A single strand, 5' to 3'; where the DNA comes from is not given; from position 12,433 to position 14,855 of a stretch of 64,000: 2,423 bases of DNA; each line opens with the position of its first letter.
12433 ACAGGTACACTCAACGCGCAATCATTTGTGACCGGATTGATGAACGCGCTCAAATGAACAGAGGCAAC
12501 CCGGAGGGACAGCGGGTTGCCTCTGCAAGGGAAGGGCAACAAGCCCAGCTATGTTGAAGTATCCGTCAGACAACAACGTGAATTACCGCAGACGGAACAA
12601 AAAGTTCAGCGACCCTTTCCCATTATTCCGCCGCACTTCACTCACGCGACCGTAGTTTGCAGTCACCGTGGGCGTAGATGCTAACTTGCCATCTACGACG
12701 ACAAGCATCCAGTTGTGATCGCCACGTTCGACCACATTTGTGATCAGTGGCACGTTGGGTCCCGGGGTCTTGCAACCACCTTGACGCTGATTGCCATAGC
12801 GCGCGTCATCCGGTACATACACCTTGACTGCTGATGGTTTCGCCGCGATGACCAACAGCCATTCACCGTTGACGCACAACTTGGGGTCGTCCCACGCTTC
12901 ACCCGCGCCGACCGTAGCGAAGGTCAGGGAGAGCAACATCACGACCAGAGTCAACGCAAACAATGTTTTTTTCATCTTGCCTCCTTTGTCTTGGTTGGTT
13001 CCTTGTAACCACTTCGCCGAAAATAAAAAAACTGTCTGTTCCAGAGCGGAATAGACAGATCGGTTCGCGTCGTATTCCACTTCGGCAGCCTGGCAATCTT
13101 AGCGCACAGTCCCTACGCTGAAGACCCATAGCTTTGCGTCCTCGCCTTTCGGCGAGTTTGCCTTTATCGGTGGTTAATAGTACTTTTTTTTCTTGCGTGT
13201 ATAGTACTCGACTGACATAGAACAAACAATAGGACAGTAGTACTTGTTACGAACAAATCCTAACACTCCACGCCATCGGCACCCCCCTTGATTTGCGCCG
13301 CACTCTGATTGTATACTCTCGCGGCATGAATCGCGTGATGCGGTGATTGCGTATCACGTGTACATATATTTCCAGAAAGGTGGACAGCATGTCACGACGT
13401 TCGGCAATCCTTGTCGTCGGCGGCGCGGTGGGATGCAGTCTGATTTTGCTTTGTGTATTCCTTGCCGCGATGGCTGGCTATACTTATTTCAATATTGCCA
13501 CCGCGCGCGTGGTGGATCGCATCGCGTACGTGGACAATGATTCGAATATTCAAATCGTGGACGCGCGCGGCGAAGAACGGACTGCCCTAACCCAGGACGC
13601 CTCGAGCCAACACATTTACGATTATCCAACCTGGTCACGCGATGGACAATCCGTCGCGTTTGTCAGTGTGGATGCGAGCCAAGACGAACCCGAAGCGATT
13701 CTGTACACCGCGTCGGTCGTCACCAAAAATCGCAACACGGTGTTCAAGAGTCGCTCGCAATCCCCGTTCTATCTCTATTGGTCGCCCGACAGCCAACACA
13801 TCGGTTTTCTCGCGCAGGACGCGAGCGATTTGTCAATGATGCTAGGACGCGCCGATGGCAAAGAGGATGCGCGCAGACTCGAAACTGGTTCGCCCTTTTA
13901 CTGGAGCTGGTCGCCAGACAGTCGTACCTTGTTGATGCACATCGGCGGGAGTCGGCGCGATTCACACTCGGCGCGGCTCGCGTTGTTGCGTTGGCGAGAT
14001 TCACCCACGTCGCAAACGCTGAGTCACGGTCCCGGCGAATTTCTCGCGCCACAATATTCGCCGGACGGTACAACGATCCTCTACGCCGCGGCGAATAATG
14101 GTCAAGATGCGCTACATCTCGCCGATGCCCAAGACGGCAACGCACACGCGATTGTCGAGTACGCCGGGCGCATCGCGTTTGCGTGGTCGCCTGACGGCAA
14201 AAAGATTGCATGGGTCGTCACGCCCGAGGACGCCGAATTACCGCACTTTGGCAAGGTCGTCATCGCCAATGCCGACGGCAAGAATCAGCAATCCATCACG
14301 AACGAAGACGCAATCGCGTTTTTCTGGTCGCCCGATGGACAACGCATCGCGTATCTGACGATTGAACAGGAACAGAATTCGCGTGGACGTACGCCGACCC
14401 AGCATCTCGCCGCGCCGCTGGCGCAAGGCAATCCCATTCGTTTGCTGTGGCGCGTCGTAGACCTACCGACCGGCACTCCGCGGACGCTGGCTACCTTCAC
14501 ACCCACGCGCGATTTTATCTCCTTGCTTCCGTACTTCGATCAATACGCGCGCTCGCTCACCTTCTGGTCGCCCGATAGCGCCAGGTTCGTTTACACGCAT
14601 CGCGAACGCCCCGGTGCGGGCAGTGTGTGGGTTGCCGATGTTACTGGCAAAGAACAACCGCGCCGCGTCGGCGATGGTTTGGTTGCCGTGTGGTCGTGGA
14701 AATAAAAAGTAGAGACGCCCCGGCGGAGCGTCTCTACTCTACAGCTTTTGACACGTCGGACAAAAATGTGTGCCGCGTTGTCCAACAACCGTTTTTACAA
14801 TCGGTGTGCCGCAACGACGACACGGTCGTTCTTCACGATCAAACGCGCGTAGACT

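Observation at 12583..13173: c-di-GMP-I riboswitch with terminator platform controlling an uncharacterised 130-aa secreted protein, adjacent to the cyclase operon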

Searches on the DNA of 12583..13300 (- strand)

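Call 4: search_rna_families(source=window, start=12900, end=13300, threshold=evalue, max_evalue=10, show_alignments=5)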
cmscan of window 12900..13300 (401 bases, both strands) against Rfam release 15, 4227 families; matches with E-value up to 10: 1.
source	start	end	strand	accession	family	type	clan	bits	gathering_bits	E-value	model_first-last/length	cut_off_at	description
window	13080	13171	-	RF03167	c-di-GMP-I-GGC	Cis-reg; riboswitch;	CL00126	76.1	59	1.7e-18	1-80/80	no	c-di-GMP-I-GGC riboswitch aptamer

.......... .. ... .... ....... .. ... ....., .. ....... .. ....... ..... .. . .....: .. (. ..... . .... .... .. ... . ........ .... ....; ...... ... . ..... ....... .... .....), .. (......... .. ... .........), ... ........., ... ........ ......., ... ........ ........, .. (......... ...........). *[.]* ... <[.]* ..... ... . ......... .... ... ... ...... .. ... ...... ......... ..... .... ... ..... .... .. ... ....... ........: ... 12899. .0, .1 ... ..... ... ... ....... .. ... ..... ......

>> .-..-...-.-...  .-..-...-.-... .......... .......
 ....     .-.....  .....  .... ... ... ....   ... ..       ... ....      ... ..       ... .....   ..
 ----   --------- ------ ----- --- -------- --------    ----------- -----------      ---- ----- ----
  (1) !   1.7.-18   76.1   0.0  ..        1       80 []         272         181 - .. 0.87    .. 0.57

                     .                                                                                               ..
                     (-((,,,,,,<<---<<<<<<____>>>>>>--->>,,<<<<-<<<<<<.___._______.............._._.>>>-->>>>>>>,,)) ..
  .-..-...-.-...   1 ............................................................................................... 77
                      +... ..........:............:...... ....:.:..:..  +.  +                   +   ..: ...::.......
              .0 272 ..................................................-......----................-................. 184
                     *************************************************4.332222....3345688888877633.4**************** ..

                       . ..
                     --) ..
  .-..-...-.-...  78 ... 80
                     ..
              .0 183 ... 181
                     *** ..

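Call 19: search_rna_families(sources=[L001, L002, L003, L004, L005, L006, L007, L008, L009, L010, L011, L012, L013, L014, L015, L016, L017, L018, L019, L020], threshold=gathering)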
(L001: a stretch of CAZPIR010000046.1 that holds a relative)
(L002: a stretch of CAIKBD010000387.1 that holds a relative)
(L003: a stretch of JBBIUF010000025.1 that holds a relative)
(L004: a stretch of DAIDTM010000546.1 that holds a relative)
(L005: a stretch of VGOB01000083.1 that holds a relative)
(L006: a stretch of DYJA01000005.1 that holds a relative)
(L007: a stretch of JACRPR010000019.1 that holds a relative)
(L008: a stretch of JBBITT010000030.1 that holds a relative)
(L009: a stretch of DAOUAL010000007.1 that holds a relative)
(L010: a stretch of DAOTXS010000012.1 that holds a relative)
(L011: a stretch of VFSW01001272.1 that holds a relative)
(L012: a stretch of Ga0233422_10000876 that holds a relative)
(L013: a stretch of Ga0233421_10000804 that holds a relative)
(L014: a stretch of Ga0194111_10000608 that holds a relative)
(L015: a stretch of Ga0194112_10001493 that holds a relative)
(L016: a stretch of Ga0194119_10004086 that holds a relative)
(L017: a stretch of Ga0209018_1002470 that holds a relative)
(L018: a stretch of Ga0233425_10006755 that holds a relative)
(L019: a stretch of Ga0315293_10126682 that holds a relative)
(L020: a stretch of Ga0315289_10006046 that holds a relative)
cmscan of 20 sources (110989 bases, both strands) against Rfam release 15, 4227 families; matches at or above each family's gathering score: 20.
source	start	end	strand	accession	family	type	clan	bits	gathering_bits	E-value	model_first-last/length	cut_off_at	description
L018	2803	2889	+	RF01051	c-di-GMP-I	Cis-reg; riboswitch;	CL00126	91.7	35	9.7e-17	1-87/87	no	c-di-GMP-I riboswitch aptamer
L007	2797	2885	+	RF01051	c-di-GMP-I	Cis-reg; riboswitch;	CL00126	86.1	35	2.3e-15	1-87/87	no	c-di-GMP-I riboswitch aptamer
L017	2733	2818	+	RF01051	c-di-GMP-I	Cis-reg; riboswitch;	CL00126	84.1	35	7.2e-15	1-87/87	no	c-di-GMP-I riboswitch aptamer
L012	2787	2878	+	RF01051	c-di-GMP-I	Cis-reg; riboswitch;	CL00126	83.1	35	1.2e-14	1-87/87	no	c-di-GMP-I riboswitch aptamer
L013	2787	2878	+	RF01051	c-di-GMP-I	Cis-reg; riboswitch;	CL00126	83.1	35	1.2e-14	1-87/87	no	c-di-GMP-I riboswitch aptamer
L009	2809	2895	+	RF01051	c-di-GMP-I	Cis-reg; riboswitch;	CL00126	82.3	35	2e-14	1-87/87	no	c-di-GMP-I riboswitch aptamer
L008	2809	2895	+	RF01051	c-di-GMP-I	Cis-reg; riboswitch;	CL00126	81.3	35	3.5e-14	1-87/87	no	c-di-GMP-I riboswitch aptamer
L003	2796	2882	+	RF01051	c-di-GMP-I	Cis-reg; riboswitch;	CL00126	80.4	35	5.5e-14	1-87/87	no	c-di-GMP-I riboswitch aptamer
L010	2816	2903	+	RF01051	c-di-GMP-I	Cis-reg; riboswitch;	CL00126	78.4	35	1.8e-13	1-87/87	no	c-di-GMP-I riboswitch aptamer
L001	1207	1297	+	RF03167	c-di-GMP-I-GGC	Cis-reg; riboswitch;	CL00126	73.5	59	2.7e-15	1-80/80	no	c-di-GMP-I-GGC riboswitch aptamer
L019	307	398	+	RF03167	c-di-GMP-I-GGC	Cis-reg; riboswitch;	CL00126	70.6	59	1.9e-14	1-80/80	no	c-di-GMP-I-GGC riboswitch aptamer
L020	2721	2812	+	RF03167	c-di-GMP-I-GGC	Cis-reg; riboswitch;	CL00126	70.6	59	1.9e-14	1-80/80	no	c-di-GMP-I-GGC riboswitch aptamer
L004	2791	2884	+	RF01051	c-di-GMP-I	Cis-reg; riboswitch;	CL00126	69.9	35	2e-11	1-87/87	no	c-di-GMP-I riboswitch aptamer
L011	2791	2884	+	RF01051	c-di-GMP-I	Cis-reg; riboswitch;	CL00126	69.9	35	2e-11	1-87/87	no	c-di-GMP-I riboswitch aptamer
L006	2789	2880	+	RF01051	c-di-GMP-I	Cis-reg; riboswitch;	CL00126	67.5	35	8e-11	1-87/87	no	c-di-GMP-I riboswitch aptamer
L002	2792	2879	+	RF03167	c-di-GMP-I-GGC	Cis-reg; riboswitch;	CL00126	65.7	59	4.8e-13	1-80/80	no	c-di-GMP-I-GGC riboswitch aptamer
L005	299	370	+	RF01051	c-di-GMP-I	Cis-reg; riboswitch;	CL00126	49.5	35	2e-06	1-87/87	no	c-di-GMP-I riboswitch aptamer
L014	189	260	+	RF01051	c-di-GMP-I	Cis-reg; riboswitch;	CL00126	49.5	35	2e-06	1-87/87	no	c-di-GMP-I riboswitch aptamer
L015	2596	2667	+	RF01051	c-di-GMP-I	Cis-reg; riboswitch;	CL00126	49.5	35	2e-06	1-87/87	no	c-di-GMP-I riboswitch aptamer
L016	1053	1124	+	RF01051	c-di-GMP-I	Cis-reg; riboswitch;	CL00126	49.5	35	2e-06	1-87/87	no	c-di-GMP-I riboswitch aptamer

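Call 21: search_rna_families(sources=[L021], threshold=gathering)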
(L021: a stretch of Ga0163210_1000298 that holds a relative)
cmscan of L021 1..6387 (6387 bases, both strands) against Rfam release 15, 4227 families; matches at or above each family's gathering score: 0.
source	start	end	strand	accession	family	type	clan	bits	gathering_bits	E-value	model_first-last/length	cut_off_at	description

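Call 39: search_rna_families(sources=[L018, L022, L025, L026, L024], threshold=gathering, show_alignments=2)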
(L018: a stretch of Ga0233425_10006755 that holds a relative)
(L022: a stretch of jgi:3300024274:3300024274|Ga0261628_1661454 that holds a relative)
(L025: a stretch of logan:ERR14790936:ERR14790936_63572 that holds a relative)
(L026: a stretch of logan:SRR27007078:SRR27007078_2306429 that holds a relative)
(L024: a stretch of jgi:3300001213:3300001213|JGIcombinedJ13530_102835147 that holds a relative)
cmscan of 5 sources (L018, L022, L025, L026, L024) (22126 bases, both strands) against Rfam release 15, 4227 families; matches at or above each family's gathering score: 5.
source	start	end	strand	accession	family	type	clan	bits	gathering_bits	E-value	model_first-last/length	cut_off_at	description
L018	2803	2889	+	RF01051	c-di-GMP-I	Cis-reg; riboswitch;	CL00126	91.7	35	1.9e-17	1-87/87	no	c-di-GMP-I riboswitch aptamer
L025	2800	2886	+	RF01051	c-di-GMP-I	Cis-reg; riboswitch;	CL00126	83.8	35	1.7e-15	1-87/87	no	c-di-GMP-I riboswitch aptamer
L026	1126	1213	+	RF01051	c-di-GMP-I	Cis-reg; riboswitch;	CL00126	77.7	35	5e-14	1-87/87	no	c-di-GMP-I riboswitch aptamer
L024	378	466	+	RF01051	c-di-GMP-I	Cis-reg; riboswitch;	CL00126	76.3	35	1.1e-13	1-87/87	no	c-di-GMP-I riboswitch aptamer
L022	2807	2897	+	RF03167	c-di-GMP-I-GGC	Cis-reg; riboswitch;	CL00126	73.6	59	5.2e-16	1-80/80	no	c-di-GMP-I-GGC riboswitch aptamer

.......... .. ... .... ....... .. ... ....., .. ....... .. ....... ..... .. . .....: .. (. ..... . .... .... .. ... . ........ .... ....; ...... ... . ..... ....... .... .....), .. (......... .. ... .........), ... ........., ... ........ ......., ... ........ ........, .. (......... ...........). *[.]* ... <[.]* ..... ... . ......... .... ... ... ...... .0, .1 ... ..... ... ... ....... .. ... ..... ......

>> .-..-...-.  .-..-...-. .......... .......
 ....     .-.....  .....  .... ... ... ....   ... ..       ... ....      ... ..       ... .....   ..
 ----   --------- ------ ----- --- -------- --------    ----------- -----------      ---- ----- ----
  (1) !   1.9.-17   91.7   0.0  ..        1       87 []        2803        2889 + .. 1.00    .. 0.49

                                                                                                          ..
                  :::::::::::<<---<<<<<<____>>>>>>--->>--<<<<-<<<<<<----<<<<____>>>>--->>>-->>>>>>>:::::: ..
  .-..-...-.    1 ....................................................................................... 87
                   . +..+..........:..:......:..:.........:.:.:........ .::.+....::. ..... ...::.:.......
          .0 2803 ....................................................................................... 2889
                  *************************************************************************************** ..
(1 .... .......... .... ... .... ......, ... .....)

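Call 63: search_rna_families(sources=[L027, L028, L029, L030, L021], threshold=evalue, max_evalue=1, show_alignments=4)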
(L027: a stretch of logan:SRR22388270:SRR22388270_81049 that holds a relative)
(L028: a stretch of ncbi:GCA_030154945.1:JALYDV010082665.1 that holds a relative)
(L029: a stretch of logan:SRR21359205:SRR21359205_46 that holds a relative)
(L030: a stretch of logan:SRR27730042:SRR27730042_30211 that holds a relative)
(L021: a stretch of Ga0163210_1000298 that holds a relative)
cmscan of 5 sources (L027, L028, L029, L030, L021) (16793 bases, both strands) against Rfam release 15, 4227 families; matches with E-value up to 1: 0.
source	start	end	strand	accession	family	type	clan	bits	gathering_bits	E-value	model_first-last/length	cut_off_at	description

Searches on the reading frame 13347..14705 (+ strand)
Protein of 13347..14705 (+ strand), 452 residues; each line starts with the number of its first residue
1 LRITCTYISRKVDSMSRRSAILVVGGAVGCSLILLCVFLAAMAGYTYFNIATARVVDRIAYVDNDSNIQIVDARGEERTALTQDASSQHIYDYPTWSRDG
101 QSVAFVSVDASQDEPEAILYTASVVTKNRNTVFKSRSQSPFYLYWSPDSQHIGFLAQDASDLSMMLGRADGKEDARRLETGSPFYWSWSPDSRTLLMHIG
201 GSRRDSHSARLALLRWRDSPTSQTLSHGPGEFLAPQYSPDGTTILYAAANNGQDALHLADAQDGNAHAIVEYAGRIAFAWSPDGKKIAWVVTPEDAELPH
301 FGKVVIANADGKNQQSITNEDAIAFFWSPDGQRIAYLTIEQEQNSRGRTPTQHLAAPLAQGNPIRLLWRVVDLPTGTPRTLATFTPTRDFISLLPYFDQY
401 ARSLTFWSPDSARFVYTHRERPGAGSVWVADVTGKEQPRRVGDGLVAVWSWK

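Call 7: search_protein_families(library=pfam, proteins=[window:13347-14705:+], max_evalue=0.01)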
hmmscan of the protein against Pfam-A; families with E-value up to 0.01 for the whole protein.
window:13347-14705:+ (452 aa): 6 families
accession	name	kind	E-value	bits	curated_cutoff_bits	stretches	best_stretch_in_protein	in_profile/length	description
PF07676.18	PD40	-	1.5e-21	76.2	20.9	2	318-337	7-26/38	WD40-like Beta Propeller Repeat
PF00930.27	DPPIV_N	-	2.4e-10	40.2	22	0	320-343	98-124/354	Dipeptidyl peptidase IV (DPP IV) N-terminal region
PF25174.1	Beta-prop_THOC3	-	1.7e-08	34.3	305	0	220-289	80-146/272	THOC3 beta-propeller domain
PF24797.1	Beta-prop_WDR35_TULP_N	-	0.00019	21.1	80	0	143-199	121-175/332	WDR35/TULP4 N-terminal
PF23660.1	NOMO_8th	-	0.00024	21.5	27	1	68-120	29-81/105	NOMO eighth prealbumin-like domain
PF08662.17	eIF2A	-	0.0049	17.2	20.5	0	251-335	36-116/194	Eukaryotic translation initiation factor eIF2A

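Call 46: search_protein_families(library=ncbifam, proteins=[window:13347-14705:+], max_evalue=0.1)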
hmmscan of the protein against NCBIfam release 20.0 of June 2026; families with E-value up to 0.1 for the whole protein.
window:13347-14705:+ (452 aa): 6 families
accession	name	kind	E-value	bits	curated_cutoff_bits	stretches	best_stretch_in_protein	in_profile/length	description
TIGR02800.1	propeller_TolB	equivalog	1.9e-28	99.6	343.15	3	222-295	183-257/418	Tol-Pal system beta propeller repeat protein TolB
NF033523.0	lasso_peptidase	equivalog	1.4e-19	70.3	400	3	214-297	72-156/638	Atxe2 family lasso peptide isopeptidase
NF053518.1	DipepPtdsDpp5Prph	equivalog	1.9e-12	46.6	900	3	276-342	14-84/655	dipeptidyl-peptidase Dpp5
NF002183.0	PRK01029.1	equivalog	5.7e-11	42.1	405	2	234-290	285-344/429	Tol-Pal system protein TolB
NF045725.1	TmcD_fam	equivalog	0.0026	16.7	440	1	234-342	230-327/412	electron transfer complex subunit TmcD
NF003124.0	PRK04043.1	equivalog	0.01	14.7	428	0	225-274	228-277/419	Tol-Pal system protein TolB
